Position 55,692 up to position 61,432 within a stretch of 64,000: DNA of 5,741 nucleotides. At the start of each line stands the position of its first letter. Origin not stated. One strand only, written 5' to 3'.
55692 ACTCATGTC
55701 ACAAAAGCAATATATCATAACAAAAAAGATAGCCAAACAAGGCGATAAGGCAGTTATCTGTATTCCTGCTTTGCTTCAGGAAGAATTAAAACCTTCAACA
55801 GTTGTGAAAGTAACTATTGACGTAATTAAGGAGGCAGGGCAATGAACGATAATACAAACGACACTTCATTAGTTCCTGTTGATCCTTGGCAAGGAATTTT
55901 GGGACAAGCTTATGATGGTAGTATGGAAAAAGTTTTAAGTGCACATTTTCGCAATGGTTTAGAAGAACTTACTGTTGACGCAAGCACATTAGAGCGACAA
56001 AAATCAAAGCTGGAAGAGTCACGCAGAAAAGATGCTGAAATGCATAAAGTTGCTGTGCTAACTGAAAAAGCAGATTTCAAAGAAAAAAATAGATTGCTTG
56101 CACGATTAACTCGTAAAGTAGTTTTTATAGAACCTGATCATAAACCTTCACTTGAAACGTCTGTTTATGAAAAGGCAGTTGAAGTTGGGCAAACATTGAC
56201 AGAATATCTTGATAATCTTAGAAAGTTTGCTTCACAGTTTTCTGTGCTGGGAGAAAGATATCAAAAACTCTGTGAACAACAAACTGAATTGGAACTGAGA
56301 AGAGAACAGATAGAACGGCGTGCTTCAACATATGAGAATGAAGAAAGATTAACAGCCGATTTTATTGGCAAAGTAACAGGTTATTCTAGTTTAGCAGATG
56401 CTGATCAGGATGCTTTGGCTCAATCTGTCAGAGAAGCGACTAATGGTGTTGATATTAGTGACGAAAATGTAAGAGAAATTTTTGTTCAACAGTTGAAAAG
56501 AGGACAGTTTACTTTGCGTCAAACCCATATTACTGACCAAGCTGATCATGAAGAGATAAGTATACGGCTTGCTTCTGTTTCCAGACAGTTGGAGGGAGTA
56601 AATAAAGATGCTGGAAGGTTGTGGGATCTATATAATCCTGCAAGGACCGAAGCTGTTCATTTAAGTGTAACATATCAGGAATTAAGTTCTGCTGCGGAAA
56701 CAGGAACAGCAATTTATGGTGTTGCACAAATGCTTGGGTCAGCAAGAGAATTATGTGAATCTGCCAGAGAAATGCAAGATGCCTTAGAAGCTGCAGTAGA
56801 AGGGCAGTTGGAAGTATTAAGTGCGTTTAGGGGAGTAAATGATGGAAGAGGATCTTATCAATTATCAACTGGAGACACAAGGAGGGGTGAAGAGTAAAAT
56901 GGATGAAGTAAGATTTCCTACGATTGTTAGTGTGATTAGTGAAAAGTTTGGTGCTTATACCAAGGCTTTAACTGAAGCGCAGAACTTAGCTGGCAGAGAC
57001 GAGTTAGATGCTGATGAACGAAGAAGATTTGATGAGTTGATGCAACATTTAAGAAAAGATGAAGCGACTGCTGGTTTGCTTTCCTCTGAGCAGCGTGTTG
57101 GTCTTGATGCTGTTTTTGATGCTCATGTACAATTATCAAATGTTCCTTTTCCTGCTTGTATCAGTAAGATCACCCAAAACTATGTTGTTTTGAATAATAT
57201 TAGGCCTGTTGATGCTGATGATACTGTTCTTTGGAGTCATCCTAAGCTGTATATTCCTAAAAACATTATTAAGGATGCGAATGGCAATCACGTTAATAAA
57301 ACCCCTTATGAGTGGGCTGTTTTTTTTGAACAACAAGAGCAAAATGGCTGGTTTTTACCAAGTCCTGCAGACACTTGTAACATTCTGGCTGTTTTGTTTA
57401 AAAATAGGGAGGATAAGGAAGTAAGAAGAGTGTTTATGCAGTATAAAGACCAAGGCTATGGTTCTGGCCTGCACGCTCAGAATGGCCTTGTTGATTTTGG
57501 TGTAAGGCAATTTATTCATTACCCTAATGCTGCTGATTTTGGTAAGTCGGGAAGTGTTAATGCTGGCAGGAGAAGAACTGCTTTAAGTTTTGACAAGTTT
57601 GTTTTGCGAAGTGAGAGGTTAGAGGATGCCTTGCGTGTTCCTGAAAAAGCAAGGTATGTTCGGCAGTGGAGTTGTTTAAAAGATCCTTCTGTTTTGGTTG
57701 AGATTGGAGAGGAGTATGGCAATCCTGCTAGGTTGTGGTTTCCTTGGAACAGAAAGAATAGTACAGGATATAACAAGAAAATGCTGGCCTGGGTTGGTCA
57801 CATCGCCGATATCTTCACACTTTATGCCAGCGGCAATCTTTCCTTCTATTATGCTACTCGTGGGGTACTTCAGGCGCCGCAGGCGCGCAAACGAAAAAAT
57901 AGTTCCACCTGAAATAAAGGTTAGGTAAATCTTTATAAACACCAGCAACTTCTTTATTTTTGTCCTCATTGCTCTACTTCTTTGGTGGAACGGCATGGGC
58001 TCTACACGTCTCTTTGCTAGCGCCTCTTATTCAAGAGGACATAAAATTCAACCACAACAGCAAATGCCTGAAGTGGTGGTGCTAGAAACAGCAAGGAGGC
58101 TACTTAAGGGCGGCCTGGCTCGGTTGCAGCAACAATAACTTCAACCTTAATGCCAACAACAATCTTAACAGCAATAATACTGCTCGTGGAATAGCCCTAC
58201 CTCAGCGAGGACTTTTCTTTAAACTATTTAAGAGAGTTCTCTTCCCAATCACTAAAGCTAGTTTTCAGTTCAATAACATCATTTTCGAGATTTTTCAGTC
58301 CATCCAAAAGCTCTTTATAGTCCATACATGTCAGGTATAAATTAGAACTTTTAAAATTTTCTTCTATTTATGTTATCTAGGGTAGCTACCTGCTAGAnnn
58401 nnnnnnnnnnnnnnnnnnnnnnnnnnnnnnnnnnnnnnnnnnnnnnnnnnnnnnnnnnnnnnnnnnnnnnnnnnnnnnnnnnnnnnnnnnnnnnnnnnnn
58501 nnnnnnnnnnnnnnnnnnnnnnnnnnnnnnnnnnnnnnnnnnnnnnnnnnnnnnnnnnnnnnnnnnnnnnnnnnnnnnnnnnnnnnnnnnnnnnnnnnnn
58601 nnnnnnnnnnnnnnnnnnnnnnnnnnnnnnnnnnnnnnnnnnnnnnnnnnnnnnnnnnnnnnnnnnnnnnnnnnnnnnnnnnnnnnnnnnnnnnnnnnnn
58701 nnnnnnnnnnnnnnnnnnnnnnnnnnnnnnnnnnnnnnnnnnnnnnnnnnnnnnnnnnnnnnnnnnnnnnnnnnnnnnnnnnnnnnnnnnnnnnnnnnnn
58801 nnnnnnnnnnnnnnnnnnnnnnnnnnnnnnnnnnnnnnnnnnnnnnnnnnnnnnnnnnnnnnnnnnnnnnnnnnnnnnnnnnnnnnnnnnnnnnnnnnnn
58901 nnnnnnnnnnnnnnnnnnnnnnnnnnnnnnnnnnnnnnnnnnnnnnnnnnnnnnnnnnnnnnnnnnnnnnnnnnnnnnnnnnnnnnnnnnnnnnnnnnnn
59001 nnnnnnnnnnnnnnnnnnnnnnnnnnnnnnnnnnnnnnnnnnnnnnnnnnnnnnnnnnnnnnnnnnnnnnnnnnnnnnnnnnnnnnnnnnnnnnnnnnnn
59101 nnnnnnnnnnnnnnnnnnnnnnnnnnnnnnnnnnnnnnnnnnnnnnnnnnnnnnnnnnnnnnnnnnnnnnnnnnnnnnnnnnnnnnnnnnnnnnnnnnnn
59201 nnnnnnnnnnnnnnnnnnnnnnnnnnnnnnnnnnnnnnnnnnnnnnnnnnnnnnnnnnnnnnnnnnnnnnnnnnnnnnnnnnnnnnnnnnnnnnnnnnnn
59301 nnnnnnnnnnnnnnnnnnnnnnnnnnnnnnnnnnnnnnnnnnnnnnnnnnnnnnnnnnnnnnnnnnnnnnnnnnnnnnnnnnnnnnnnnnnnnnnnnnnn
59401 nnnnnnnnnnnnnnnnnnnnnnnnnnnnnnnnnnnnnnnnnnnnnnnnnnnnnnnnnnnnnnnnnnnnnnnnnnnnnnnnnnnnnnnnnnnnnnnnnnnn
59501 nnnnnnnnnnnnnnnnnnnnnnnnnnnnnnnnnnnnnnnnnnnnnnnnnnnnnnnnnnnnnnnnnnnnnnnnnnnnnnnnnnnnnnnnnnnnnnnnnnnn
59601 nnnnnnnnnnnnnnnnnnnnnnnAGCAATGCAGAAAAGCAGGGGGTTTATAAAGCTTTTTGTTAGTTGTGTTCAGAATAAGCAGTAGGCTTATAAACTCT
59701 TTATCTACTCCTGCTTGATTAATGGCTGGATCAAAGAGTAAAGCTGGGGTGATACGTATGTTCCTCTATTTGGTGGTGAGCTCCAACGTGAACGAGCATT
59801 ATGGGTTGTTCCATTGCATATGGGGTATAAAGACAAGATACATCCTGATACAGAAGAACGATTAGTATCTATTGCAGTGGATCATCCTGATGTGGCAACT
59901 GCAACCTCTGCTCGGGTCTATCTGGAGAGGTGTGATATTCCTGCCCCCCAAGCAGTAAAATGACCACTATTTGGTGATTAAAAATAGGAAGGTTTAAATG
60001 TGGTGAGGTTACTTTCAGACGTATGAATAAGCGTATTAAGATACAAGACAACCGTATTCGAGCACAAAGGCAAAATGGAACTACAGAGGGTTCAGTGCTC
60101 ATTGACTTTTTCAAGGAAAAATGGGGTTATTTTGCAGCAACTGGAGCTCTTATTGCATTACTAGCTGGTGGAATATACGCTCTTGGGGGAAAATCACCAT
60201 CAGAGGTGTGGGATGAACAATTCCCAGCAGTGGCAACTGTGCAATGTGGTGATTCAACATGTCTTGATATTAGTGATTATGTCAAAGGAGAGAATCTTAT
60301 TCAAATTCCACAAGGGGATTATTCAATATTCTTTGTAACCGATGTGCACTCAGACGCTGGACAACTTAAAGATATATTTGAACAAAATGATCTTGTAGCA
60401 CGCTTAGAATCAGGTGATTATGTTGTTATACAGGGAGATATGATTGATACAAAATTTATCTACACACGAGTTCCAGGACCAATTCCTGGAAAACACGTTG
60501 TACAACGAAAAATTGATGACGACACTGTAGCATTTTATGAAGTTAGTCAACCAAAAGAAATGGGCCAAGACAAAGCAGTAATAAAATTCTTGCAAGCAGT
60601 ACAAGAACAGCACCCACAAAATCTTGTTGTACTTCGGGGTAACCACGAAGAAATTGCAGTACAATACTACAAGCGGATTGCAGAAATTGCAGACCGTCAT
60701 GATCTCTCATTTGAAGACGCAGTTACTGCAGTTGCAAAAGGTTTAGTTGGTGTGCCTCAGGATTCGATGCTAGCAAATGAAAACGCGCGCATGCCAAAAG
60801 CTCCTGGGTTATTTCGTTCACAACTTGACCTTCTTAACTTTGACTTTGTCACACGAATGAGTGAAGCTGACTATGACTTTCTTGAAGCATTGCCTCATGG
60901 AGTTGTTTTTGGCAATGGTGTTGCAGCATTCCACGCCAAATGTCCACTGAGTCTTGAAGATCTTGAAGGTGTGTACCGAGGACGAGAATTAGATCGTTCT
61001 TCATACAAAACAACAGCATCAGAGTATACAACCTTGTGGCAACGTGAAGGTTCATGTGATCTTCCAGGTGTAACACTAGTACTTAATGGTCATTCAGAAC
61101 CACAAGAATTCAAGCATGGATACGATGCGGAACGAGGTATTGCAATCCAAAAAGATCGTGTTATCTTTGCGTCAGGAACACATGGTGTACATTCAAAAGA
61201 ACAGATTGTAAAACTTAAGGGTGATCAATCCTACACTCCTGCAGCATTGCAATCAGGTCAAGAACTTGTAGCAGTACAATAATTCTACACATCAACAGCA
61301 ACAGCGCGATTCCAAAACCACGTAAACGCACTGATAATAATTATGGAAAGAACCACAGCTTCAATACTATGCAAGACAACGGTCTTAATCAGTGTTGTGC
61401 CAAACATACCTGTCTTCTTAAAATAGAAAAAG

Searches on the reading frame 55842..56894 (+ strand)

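Call 59: search_protein_families(library=pfam, proteins=[window:55842-56894:+], max_evalue=0.01)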
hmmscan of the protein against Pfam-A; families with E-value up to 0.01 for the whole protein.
window:55842-56894:+ (351 aa): 1 family
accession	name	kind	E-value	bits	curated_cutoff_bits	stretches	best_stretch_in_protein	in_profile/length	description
PF16740.10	SKA2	-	0.0089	16.3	30.1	1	124-194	38-108/110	Spindle and kinetochore-associated protein 2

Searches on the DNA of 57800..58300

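Call 66: search_rna_families(source=window, start=57800, end=58300, threshold=gathering, show_alignments=1)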
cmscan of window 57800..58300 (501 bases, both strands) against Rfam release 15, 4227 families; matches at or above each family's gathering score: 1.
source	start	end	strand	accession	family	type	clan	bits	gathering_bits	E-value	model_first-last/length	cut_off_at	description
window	57965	58108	+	RF03019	RT-16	Gene; sRNA;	-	71.7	50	3e-11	1-158/158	no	RT-16 RNA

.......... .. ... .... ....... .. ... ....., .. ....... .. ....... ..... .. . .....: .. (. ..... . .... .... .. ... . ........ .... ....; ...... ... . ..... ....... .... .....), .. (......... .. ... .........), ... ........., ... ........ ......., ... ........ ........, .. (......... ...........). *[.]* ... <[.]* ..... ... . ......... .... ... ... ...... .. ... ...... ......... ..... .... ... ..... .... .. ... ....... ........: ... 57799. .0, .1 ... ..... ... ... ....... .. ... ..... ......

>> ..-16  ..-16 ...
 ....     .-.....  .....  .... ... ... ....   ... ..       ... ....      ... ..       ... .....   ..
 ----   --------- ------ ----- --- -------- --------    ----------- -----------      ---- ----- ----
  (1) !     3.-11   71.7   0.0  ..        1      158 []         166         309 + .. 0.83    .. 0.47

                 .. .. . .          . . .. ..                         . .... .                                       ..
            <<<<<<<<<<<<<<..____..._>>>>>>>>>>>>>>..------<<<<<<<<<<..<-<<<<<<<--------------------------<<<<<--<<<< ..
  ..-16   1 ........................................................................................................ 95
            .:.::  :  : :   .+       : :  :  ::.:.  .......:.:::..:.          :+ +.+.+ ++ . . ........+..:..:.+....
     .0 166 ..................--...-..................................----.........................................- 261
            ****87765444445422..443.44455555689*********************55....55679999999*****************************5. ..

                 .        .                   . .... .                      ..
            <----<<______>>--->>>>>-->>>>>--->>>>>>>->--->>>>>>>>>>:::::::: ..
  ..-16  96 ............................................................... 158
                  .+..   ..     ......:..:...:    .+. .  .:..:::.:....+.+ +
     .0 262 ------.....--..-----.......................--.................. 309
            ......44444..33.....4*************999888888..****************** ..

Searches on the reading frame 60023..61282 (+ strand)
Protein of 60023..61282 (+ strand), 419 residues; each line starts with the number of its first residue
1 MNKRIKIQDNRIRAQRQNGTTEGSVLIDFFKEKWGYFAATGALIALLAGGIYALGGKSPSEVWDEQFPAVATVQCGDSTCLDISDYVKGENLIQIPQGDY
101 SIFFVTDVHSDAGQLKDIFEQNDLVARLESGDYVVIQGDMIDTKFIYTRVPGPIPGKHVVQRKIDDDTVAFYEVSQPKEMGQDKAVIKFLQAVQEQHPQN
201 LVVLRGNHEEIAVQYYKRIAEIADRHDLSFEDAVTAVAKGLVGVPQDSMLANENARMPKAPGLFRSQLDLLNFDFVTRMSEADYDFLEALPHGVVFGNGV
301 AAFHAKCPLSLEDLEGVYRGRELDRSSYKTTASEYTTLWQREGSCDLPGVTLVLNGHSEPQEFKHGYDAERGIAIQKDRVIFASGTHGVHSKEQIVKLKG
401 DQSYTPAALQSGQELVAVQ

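Call 44: find_encoding_contigs(protein=window:60023-61282:+, flank=10000, max_places=6)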
Protein window:60023-61282:+ (419 aa): 4 contigs read that carry it; 1 place shown.
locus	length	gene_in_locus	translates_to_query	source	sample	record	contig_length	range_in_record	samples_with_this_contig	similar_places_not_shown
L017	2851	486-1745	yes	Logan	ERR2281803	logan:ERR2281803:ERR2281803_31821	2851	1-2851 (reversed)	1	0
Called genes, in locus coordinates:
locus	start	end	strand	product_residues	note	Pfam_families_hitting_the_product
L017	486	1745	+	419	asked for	PF00149:Metallophos (weak)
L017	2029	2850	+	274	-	?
